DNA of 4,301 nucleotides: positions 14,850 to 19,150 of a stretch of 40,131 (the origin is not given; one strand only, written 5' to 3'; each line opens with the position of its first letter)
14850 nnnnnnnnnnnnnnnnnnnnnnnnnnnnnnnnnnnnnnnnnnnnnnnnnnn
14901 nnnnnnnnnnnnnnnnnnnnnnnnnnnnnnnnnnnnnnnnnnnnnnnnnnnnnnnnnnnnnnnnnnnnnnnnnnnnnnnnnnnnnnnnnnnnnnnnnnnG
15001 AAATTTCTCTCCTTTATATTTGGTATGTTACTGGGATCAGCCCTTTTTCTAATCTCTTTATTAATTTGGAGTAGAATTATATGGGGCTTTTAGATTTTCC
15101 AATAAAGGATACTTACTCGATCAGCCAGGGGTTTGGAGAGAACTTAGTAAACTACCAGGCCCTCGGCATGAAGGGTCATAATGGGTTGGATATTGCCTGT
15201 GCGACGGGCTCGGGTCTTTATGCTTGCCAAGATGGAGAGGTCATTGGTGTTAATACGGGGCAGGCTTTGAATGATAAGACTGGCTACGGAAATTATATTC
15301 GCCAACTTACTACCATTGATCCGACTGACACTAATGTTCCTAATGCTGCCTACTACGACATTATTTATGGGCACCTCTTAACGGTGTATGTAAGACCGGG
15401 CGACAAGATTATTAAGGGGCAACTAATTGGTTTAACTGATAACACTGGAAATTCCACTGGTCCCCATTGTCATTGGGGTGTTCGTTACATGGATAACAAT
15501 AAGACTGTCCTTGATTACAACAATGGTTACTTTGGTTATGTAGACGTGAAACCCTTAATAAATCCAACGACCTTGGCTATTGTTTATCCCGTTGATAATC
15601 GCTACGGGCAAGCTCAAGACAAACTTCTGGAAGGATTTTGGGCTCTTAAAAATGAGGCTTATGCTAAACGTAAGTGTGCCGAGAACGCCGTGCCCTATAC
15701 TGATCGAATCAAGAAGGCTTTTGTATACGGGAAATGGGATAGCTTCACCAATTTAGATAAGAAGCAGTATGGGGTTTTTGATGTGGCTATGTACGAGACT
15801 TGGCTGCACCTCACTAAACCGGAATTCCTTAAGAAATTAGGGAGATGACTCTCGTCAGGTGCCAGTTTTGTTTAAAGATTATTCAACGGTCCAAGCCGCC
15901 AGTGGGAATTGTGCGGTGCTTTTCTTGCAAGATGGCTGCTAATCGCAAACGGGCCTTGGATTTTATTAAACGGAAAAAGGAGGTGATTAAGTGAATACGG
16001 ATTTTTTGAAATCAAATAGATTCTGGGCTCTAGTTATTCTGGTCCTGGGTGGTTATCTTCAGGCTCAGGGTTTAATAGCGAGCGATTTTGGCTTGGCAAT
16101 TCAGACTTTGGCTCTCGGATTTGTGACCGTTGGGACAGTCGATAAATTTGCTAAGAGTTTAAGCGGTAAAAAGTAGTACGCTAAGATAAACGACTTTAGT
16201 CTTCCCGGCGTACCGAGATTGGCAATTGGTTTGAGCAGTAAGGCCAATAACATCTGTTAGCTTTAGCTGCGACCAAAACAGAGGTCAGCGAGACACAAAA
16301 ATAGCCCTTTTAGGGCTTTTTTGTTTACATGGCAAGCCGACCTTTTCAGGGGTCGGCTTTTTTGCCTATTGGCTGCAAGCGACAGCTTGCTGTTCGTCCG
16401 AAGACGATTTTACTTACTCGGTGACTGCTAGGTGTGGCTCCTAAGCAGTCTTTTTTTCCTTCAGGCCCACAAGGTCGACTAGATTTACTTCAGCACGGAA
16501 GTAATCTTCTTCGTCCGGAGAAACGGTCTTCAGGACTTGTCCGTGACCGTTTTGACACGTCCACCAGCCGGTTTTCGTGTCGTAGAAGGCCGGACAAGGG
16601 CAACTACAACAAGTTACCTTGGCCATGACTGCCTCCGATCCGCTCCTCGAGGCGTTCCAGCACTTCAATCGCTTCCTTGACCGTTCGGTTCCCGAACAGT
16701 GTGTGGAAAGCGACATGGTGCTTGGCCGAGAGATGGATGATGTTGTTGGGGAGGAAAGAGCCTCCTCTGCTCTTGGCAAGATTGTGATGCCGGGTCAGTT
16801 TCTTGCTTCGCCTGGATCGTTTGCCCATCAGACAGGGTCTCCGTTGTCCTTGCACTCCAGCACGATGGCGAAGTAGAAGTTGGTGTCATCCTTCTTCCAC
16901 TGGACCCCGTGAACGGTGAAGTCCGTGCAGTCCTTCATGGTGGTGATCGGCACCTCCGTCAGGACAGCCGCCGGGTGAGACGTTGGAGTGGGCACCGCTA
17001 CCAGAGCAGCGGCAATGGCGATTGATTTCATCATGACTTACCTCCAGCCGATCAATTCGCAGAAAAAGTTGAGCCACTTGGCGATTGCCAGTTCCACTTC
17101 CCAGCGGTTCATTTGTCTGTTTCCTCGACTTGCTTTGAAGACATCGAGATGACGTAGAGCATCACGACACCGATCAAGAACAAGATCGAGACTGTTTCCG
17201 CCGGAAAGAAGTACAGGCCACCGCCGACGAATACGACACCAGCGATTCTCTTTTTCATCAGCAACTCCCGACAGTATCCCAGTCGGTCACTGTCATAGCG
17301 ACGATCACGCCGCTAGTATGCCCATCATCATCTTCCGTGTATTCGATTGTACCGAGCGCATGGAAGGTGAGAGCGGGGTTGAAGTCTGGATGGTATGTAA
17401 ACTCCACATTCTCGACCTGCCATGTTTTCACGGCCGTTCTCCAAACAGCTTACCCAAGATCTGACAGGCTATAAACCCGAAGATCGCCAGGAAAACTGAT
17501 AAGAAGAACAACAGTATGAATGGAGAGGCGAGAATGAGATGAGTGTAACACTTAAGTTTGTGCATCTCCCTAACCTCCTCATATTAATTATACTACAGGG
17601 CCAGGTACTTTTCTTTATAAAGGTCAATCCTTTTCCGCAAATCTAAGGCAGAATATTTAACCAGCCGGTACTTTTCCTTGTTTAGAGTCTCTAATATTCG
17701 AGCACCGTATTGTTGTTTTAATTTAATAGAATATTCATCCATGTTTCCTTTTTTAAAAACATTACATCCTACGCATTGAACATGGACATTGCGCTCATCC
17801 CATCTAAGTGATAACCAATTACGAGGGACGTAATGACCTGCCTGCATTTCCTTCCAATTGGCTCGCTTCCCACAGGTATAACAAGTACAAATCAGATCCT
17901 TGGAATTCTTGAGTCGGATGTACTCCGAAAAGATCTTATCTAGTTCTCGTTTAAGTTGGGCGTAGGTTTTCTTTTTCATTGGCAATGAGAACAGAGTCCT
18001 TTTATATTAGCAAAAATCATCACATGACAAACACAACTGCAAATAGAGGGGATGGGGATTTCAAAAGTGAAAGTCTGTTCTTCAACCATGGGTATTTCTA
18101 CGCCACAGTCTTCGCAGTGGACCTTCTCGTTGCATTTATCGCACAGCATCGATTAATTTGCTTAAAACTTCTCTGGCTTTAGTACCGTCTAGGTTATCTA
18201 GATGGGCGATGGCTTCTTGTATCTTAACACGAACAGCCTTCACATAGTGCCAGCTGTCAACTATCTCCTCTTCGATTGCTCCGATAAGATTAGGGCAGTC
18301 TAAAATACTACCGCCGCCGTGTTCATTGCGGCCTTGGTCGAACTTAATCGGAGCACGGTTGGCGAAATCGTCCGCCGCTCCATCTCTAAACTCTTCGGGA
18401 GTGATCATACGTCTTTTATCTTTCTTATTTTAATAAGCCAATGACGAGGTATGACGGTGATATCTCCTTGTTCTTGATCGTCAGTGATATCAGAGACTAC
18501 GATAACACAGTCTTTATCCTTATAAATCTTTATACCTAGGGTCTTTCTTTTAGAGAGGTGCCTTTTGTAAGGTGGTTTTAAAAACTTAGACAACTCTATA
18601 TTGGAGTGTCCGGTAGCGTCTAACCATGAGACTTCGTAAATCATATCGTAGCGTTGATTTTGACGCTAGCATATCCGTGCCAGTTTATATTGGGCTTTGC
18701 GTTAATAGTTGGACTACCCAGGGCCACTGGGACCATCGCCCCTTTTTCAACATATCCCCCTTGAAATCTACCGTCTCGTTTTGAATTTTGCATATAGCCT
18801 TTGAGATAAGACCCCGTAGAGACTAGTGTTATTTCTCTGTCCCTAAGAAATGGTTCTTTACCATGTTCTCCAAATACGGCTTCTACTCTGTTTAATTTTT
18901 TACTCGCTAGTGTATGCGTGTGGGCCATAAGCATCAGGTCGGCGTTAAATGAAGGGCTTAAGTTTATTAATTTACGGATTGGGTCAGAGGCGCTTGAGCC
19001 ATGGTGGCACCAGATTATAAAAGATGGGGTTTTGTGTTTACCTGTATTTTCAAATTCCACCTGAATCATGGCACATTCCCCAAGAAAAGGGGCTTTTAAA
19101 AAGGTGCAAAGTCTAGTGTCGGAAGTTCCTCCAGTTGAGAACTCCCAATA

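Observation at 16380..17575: GC-rich foreign island: seven miniproteins in a translationally coupled micro-operon at the convergence of late and early modules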

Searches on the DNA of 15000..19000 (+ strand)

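Call 7: search_dna_similar(query=window:15000-19000:+, collection=phages, mode=near, max_rows=20)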
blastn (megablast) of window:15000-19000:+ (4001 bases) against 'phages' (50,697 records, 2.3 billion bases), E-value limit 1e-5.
No match.

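Call 10: search_dna_similar(query=window:16380-17575:+, collection=phages, mode=distant, max_rows=20)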
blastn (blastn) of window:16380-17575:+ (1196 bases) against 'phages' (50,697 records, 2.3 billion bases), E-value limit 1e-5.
No match.

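Call 82: search_rna_families(source=window, start=15800, end=18200, threshold=evalue, max_evalue=1)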
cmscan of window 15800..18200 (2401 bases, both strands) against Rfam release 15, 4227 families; matches with E-value up to 1: 4.
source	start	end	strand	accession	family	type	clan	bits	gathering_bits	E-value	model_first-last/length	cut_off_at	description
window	16331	16444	-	RF00506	Thr_leader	Cis-reg; leader;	-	25.3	55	0.066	1-118/118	no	Threonine operon leader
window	17436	17513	-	RF00727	bantam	Gene; miRNA;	CL00091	24.8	61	0.088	1-82/82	no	bantam microRNA precursor family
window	16295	16321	+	RF02438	SpF51_sRNA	Gene; sRNA;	-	24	50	0.19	1-45/45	no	Streptococcus sRNA SpF51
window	16297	16374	+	RF00519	suhB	Gene; sRNA;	CL00108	21.6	41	0.17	1-77/77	no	Makes More Granules Regulator RNA (mmgR)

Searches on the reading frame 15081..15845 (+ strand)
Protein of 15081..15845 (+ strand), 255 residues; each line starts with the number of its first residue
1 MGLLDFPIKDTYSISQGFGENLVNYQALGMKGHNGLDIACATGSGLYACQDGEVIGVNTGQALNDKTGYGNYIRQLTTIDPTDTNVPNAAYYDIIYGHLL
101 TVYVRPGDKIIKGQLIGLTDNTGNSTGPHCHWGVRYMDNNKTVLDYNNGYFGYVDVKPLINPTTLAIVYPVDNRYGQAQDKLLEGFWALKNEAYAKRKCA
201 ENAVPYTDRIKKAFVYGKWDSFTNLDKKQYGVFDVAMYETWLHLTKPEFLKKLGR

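Call 8: search_protein_families(library=pfam, proteins=[window:15081-15845:+], max_evalue=0.1)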
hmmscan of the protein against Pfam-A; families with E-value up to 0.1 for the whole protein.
seq(255 aa): 1 family
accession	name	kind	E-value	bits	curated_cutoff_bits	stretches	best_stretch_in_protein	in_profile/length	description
PF01551.29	Peptidase_M23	-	3.7e-17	62.7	28.7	1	32-138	2-91/96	Peptidase family M23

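Call 33: find_related_loci(query=A1, collection=viral_contigs, flank=6000)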
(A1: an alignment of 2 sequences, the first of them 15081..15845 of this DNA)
Query A1 (255 aa) in viral_contigs; peptide patterns used: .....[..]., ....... (x = any residue, [..] = any of these).
79 stretches matched a pattern; 35 encode a relative of the query (tblastn E <= 1e-3); 35 distinct loci.
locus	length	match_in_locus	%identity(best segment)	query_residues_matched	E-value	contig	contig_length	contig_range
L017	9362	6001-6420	41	3-164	1e-31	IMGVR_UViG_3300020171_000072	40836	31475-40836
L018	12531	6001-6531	40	10-177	2e-31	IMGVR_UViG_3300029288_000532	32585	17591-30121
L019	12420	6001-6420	40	7-161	1e-26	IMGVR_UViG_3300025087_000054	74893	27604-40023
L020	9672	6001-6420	40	7-161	1e-26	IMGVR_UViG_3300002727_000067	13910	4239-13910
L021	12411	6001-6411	38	15-160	4e-26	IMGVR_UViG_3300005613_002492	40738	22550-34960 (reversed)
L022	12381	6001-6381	40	12-155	9e-26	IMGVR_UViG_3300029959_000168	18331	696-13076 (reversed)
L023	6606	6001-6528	32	4-198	3e-25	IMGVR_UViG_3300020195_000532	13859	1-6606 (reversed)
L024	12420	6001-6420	37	14-156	7e-24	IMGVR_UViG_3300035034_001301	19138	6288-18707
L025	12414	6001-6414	34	7-164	1e-22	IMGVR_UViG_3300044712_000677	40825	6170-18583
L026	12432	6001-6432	39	4-160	3e-22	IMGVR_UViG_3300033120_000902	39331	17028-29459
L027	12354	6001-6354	40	4-140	4e-22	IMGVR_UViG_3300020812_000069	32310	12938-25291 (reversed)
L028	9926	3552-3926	38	4-140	7e-21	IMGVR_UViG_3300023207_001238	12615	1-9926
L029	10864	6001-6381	41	14-160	7e-21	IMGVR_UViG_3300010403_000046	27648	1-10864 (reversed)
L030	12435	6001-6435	39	7-152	4e-19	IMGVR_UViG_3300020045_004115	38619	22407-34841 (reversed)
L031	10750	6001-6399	35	14-155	3e-18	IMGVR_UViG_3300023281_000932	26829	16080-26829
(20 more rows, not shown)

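Call 34: find_related_loci(query=A1, collection=metagenome_contigs, flank=6000)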
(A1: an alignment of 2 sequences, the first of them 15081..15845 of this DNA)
Query A1 (255 aa) in metagenome_contigs; peptide patterns used: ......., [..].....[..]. (x = any residue, [..] = any of these).
510 stretches matched a pattern; 177 encode a relative of the query (tblastn E <= 1e-3); the best 80 are kept; 80 distinct loci.
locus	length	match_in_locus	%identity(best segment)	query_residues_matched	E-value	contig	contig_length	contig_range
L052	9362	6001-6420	41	3-164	1e-31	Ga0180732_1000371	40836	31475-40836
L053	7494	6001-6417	40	4-164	1e-30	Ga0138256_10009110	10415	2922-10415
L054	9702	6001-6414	40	3-162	3e-30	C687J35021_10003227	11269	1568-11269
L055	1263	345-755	40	3-161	7e-31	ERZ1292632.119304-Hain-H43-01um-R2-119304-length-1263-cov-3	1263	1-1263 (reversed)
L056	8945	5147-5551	43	14-160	3e-30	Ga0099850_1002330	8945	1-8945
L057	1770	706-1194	39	7-189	5e-30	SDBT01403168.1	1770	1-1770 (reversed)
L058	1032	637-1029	40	3-155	1e-30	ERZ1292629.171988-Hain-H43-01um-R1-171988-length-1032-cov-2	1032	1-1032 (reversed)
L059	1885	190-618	39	5-163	9e-29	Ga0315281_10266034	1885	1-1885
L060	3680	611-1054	38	7-174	2e-28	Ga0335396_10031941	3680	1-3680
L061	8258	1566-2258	33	4-249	7e-28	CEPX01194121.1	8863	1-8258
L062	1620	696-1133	43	9-165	9e-28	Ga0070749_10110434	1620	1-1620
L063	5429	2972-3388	39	7-164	1e-27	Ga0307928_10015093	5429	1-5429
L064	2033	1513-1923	38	3-161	8e-27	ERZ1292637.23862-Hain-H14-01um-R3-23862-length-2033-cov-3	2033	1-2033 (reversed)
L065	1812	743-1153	38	3-161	3e-27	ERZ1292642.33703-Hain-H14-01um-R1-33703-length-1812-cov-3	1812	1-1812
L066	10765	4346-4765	40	7-161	1e-26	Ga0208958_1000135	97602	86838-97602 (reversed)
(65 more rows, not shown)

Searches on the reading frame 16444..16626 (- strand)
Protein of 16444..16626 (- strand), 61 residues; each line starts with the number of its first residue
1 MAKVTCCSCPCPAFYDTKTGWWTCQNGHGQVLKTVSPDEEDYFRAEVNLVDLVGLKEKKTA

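Call 8: search_protein_families(library=pfam, proteins=[window:16444-16626:-], max_evalue=0.1)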
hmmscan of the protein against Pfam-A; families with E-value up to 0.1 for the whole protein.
seq(61 aa): 0 families

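Call 9: search_protein_families(library=phrogs, proteins=[window:16444-16626:-], max_evalue=0.1)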
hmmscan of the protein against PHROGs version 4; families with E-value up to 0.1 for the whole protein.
seq(61 aa): 0 families

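Call 19: search_protein_families(library=ncbifam, proteins=[window:16444-16626:-], max_evalue=1)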
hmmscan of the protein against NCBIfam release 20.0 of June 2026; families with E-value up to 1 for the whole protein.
seq(61 aa): 2 families
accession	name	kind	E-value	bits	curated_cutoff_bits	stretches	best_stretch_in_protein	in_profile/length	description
NF002128.0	PRK00964.1-6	equivalog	0.0098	15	568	1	25-59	215-249/390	tetrahydromethanopterin S-methyltransferase subunit A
NF001644.0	PRK00420.1-1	equivalog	0.16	12.1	176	1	1-50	21-68/119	hypothetical protein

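Call 28: find_homologous_proteins(query=window:16444-16626:-, max_evalue=0.1)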
Query seq(61 aa) (61 aa): 1 proteins with E <= 0.1 among 1 candidates.
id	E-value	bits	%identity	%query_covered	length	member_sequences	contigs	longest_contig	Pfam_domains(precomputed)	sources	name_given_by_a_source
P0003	2.0e-37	143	100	100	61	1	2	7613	-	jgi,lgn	-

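Call 30: find_encoding_contigs(protein=P0003, flank=10000, max_places=10)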
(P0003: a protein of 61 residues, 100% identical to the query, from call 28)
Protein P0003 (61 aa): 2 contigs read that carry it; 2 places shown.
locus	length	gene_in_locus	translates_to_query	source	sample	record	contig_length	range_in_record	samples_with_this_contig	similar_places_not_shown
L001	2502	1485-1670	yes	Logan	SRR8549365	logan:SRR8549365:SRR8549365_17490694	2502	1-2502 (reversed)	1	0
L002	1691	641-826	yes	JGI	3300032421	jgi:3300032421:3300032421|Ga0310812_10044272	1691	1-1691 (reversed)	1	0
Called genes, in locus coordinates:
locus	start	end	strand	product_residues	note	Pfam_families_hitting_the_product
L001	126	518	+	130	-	PF05766:NinG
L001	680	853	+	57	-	-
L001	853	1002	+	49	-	-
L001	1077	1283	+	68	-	-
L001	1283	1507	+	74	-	-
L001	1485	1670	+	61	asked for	-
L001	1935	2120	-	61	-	-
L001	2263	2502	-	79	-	?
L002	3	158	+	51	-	?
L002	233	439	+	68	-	-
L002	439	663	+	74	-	-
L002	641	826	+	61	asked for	-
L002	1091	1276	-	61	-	-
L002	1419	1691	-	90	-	?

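Call 81: search_protein_families(library=padloc, proteins=[window:16444-16626:-], max_evalue=0.1)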
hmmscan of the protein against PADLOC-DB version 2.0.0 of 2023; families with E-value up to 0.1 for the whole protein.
seq(61 aa): 0 families

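Call 106: search_solved_structures(query=window:16444-16626:-, max_evalue=5)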
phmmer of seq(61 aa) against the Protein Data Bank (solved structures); distinct sequences matched with E-value up to 5: 12.
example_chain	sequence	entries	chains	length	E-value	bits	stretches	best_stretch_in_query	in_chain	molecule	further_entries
6pwr_A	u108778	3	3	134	0.14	15.4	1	22-49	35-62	Fc fragment of IgE receptor II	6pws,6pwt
8tm0_A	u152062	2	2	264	0.15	15.3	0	6-44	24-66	NKG2-D type II integral membrane protein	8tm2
6y0l_A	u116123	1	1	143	0.49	13.7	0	22-47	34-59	Low affinity immunoglobulin epsilon Fc receptor membrane-bound form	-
6y0m_A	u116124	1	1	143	0.5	13.7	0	22-47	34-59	Low affinity immunoglobulin epsilon Fc receptor membrane-bound form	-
4gk1_A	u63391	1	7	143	0.55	13.6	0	22-46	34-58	Low affinity immunoglobulin epsilon Fc receptor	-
4gj0_A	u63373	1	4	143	0.57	13.5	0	22-46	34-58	Low affinity immunoglobulin epsilon Fc receptor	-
1t8c_A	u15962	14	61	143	0.57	13.5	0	22-46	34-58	Low affinity immunoglobulin epsilon Fc receptor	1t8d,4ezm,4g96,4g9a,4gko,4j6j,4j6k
4gjx_A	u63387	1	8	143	0.57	13.5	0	22-46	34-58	Low affinity immunoglobulin epsilon Fc receptor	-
4gi0_A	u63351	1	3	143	0.57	13.5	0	22-46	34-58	Low affinity immunoglobulin epsilon Fc receptor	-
5lgk_E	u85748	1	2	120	0.59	13.5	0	22-46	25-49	Low affinity immunoglobulin epsilon Fc receptor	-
2h2r_A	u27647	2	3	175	0.79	13.1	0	22-46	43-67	Low affinity immunoglobulin epsilon Fc receptor (Lymphocyte IgE receptor) (Fc-epsilon-RII)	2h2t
2mmb_A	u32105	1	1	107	1.1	12.6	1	8-49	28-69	Uncharacterized protein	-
